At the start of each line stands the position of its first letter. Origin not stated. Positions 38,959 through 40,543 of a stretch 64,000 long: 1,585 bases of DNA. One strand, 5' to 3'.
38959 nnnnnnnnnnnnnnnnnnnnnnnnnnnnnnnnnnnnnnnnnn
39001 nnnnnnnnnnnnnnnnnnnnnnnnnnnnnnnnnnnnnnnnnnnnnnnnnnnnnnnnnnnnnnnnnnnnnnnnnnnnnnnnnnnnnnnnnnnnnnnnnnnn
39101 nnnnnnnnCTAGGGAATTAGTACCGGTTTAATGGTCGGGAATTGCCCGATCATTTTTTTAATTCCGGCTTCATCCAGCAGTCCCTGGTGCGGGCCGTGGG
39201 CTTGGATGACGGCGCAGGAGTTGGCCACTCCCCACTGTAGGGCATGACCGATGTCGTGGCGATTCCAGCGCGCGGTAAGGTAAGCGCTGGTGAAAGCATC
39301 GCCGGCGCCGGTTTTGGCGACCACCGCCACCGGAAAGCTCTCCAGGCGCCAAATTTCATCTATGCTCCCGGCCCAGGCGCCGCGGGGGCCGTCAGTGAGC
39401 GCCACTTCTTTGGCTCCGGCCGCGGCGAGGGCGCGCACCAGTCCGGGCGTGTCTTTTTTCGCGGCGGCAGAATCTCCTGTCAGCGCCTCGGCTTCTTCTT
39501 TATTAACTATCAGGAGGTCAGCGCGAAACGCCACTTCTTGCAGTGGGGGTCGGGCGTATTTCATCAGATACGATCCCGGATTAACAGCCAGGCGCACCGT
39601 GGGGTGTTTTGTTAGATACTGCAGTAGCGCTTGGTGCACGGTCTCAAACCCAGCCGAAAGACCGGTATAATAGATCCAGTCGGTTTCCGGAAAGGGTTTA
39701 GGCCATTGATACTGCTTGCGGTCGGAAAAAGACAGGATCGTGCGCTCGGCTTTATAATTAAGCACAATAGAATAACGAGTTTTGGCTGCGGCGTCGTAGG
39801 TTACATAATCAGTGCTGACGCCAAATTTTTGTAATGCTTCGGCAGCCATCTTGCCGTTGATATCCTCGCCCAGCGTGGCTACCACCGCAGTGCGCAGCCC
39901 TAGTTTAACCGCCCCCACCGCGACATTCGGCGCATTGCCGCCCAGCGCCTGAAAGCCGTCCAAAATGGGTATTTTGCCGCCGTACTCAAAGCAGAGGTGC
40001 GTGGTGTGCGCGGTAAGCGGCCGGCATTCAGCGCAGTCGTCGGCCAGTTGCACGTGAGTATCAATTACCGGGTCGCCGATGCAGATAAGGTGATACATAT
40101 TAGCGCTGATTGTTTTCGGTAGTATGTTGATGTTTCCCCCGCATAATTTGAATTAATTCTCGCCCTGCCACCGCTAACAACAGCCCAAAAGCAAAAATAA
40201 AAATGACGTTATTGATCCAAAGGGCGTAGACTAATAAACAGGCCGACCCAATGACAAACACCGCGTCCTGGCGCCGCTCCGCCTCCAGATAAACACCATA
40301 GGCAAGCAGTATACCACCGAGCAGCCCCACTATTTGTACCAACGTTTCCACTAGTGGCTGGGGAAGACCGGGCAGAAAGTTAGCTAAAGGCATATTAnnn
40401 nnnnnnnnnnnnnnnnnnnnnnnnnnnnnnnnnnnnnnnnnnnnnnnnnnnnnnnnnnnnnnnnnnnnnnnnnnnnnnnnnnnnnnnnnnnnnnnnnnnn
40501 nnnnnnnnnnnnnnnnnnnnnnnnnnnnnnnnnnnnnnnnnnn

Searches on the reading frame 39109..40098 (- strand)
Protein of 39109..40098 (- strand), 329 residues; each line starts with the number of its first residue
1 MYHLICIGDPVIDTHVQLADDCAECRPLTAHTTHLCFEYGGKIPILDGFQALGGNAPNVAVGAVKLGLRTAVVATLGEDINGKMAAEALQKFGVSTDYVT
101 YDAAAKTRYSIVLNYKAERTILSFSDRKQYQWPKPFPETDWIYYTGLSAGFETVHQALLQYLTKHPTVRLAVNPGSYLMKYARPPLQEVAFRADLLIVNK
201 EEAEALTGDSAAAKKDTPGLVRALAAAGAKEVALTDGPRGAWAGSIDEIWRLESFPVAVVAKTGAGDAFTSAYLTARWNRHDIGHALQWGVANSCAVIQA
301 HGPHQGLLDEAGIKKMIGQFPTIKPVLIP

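Call 3: search_protein_families(library=pfam, proteins=[window:39109-40098:-], max_evalue=0.01)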
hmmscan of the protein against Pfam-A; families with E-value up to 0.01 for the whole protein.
window:39109-40098:- (329 aa): 1 family
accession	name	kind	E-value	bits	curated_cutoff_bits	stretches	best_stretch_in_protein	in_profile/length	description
PF00294.29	PfkB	-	8.2e-36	124.3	25.8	1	52-304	35-296/302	pfkB family carbohydrate kinase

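Call 5: search_protein_families(library=ncbifam, proteins=[window:39109-40098:-], max_evalue=0.1)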
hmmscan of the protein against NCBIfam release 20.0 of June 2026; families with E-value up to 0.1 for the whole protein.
window:39109-40098:- (329 aa): 24 families
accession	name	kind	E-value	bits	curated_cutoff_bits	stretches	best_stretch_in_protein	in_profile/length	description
TIGR04382.1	myo_inos_iolC_N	equivalog_domain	1.2e-28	100.3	300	2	186-305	182-297/309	5-dehydro-2-deoxygluconokinase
TIGR02152.1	D_ribokin_bact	equivalog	3.6e-23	82.4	299.65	2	187-307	170-290/298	ribokinase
NF053626.1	RibKinHalex1628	equivalog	8.8e-19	68.1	330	1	43-300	28-273/293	ATP-dependent ribose-1-phosphate kinase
TIGR03168.1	1-PFK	subfamily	1.8e-17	63.2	216.4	1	185-305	168-289/305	hexose kinase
NF008353.0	PRK11142.1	equivalog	3.7e-17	62.8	341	1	51-302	37-288/307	ribokinase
NF049991.1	TagKinase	equivalog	7.1e-17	61.2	420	2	186-317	188-315/321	tagatose kinase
TIGR03828.1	pfkB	equivalog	4.8e-16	58.7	292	1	188-304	172-288/305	1-phosphofructokinase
NF007321.0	PRK09813.1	equivalog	9.5e-16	58.1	247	2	221-303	178-260/261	fructoselysine 6-kinase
NF041332.1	KDG_KDGal_kin_Halo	equivalog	3e-15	56.5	440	2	180-294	177-288/320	bifunctional 2-dehydro-3-deoxygluconokinase/2-dehydro-3-deoxygalactonokinase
NF006957.1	PRK09434.1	equivalog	3.4e-15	56.3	450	2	50-120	24-95/302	fructokinase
NF040938.1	KDG_KDGal_kin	equivalog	4.5e-15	55.5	400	1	53-316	30-302/305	bifunctional 2-dehydro-3-deoxygluconokinase/2-dehydro-3-deoxygalactonokinase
NF041320.1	pfkB_Halo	equivalog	3.2e-13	49.8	400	1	187-309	166-288/302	1-phosphofructokinase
NF047869.1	myo_kin_aldol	exception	2.4e-12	46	600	2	51-108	37-94/586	bifunctional 5-dehydro-2-deoxygluconokinase/5-dehydro-2-deoxyphosphogluconate aldolase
NF041633.1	trifunc_aldol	exception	4.2e-12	45.3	700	2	52-209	272-445/580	KHG/KDPG aldolase/sugar kinase fusion protein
TIGR02198.1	rfaE_dom_I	equivalog_domain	1.6e-08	34.1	345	2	51-108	46-102/315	D-glycero-beta-D-manno-heptose-7-phosphate kinase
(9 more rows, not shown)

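Call 73: search_solved_structures(query=window:39109-40098:-, max_evalue=1e-10)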
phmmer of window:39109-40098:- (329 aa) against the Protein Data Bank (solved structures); distinct sequences matched with E-value up to 1e-10: 5.
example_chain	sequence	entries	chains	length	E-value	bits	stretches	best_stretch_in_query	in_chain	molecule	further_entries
2nwh_A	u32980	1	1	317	2.2e-12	50.2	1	50-322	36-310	carbohydrate kinase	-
3ry7_A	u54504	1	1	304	7.3e-12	48.4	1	47-306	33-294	Ribokinase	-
4du5_A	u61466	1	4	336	1.6e-11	47.3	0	182-311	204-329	PfkB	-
2qcv_A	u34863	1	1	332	4.2e-11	45.9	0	189-318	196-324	Putative 5-dehydro-2-deoxygluconokinase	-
6ilr_A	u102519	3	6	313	4.3e-11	45.9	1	46-317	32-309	Ribokinase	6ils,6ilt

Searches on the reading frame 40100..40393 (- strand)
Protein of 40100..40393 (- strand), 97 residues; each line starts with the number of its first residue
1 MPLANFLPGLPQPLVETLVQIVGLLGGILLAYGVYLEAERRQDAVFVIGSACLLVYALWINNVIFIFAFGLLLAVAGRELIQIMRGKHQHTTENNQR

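Call 3: search_protein_families(library=pfam, proteins=[window:40100-40393:-], max_evalue=0.01)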
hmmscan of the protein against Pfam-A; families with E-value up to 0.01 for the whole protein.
window:40100-40393:- (97 aa): 1 family
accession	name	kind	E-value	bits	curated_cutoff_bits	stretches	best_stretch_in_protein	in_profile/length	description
PF10688.14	Imp-YgjV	-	0.0034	17.6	23.5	1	13-82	85-154/159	Bacterial inner membrane protein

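Call 5: search_protein_families(library=ncbifam, proteins=[window:40100-40393:-], max_evalue=0.1)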
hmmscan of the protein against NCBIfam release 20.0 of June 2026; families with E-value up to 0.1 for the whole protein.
window:40100-40393:- (97 aa): 0 families

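Call 12: search_protein_families(library=padloc, proteins=[window:40100-40393:-], max_evalue=0.1)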
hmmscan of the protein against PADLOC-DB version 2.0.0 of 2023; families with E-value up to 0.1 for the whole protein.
window:40100-40393:- (97 aa): 0 families

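Call 13: search_protein_families(library=phrogs, proteins=[window:40100-40393:-], max_evalue=0.1)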
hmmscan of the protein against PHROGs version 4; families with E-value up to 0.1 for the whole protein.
window:40100-40393:- (97 aa): 2 families
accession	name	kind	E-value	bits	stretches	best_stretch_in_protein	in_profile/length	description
phrog_502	-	moron, auxiliary metabolic gene and host takeover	0.026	15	1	17-36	7-26/58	membrane protein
phrog_3897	-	unknown function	0.069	14.2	1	41-81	49-89/114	-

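Call 107: search_protein_families(library=pfam, alignment_id=A9, max_evalue=0.01)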
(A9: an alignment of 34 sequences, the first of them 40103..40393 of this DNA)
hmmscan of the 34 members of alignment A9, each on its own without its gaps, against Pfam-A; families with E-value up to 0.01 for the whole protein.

A. member 1, window:40103-40393:- (97 aa): 1 family
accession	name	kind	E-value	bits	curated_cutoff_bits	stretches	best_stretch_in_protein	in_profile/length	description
PF10688.14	Imp-YgjV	-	0.0034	17.6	23.5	1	13-82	85-154/159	Bacterial inner membrane protein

B. families by the number of members that match (of 34 scanned): 12 families
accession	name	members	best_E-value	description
PF10688.14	Imp-YgjV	8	0.0012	Bacterial inner membrane protein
PF05437.17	AzlD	4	0.0012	Branched-chain amino acid transport protein (AzlD)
PF03203.19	MerC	3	0.00071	MerC mercury resistance protein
PF19510.5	DUF6044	2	0.002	Protein of unknown function (DUF6044)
PF07331.16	TctB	1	0.0017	Tripartite tricarboxylate transporter TctB family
PF00115.25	COX1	1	0.003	Cytochrome C and Quinol oxidase polypeptide I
PF12725.13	DUF3810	1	0.0036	Protein of unknown function (DUF3810)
PF01098.24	FTSW_RODA_SPOVE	1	0.004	Cell cycle protein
PF14264.12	Glucos_trans_II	1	0.0045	Glucosyl transferase GtrII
PF24661.1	DUF7649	1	0.005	Domain of unknown function (DUF7649)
PF24124.1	YphA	1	0.0057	YphA-like integral membrane protein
PF11992.13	TgpA_N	1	0.0091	TgpA N-terminal domain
